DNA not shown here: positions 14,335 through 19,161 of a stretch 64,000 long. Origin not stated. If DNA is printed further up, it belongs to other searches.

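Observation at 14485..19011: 1500-aa fusion of a catalytically degenerate M28-like ectodomain to an orphan FtsX/MacB-type permease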

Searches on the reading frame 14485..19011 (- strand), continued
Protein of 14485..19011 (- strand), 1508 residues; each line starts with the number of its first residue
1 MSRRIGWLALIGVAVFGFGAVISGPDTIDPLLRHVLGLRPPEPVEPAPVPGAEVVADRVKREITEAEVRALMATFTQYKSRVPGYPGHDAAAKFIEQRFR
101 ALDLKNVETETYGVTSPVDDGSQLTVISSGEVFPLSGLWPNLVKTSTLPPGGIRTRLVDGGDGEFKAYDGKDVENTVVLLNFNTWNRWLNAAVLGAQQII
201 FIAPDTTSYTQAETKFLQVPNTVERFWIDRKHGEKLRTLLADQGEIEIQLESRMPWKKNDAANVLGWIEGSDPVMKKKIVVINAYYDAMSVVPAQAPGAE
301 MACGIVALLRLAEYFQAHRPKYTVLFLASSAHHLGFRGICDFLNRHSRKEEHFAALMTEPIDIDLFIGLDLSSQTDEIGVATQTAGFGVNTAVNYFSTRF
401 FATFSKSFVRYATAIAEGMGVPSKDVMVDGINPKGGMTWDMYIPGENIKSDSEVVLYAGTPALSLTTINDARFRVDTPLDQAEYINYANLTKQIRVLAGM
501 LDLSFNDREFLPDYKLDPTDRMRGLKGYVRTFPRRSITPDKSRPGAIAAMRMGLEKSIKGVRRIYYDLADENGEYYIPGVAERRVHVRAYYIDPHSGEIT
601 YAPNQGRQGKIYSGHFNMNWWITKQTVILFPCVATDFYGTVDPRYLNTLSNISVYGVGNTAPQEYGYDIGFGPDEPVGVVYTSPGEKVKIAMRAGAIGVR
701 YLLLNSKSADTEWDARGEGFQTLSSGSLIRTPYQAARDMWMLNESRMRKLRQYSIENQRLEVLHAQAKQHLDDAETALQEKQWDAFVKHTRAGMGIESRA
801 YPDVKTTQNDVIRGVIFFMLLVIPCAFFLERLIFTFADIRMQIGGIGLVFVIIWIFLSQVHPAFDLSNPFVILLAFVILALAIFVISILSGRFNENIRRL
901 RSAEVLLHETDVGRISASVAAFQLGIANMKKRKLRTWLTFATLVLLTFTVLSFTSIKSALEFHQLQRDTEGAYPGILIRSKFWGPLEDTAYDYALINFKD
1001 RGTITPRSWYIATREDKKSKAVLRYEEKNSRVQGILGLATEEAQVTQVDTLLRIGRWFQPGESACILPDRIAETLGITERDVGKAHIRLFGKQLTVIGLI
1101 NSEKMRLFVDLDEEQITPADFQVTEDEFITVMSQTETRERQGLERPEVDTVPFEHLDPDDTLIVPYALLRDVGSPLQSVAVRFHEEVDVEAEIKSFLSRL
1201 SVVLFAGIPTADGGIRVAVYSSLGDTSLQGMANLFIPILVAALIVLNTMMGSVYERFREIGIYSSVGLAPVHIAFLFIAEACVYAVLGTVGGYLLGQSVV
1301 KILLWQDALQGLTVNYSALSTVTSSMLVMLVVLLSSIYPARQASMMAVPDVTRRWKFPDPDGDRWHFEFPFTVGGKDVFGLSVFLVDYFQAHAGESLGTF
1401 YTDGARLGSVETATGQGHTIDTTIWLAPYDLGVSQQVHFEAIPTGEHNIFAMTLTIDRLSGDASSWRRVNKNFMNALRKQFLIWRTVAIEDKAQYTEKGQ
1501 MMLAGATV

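Call 88: find_encoding_contigs(protein=P0065, flank=10000, max_places=1)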
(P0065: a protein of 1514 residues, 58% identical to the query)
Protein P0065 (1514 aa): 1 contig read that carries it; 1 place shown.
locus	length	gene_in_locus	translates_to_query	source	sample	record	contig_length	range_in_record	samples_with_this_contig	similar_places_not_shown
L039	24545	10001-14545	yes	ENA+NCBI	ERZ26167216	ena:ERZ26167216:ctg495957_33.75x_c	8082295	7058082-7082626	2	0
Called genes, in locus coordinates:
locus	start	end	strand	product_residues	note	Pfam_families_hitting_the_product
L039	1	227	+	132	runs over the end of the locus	PF00355:Rieske, PF13806:Rieske_2, PF22543:Rieske_4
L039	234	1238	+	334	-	PF00515:TPR_1 (faint), PF07719:TPR_2 (faint), PF13181:TPR_8 (faint), PF13424:TPR_12 (faint), PF13431:TPR_17 (faint), PF13432:TPR_16 (weak), PF14559:TPR_19, PF14559:TPR_19, +10 more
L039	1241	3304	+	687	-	PF20581:DUF6785, PF20580:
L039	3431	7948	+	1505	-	PF04389:Peptidase_M28 (weak), PF02687:FtsX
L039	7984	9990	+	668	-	PF20581:DUF6785, PF20580:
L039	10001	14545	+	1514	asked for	PF04389:Peptidase_M28, PF12704:MacB_PCD (weak), PF02687:FtsX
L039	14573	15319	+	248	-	PF05721:PhyH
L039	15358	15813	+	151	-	-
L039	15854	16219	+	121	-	PF01261:AP_endonuc_2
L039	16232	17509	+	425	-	PF02675:AdoMet_dc, PF17284:Spermine_synt_N, PF01564:Spermine_synth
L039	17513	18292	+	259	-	PF23023:Anti-Pycsar_Apyc1, PF00753:Lactamase_B, PF12706:Lactamase_B_2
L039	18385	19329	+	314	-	PF00149:Metallophos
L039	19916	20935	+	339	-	PF01261:AP_endonuc_2, PF03786:UxuA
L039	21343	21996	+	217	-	-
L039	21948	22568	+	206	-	-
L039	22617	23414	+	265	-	PF05721:PhyH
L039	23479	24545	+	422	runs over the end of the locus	PF13859:BNR_3 (weak), PF13088:BNR_2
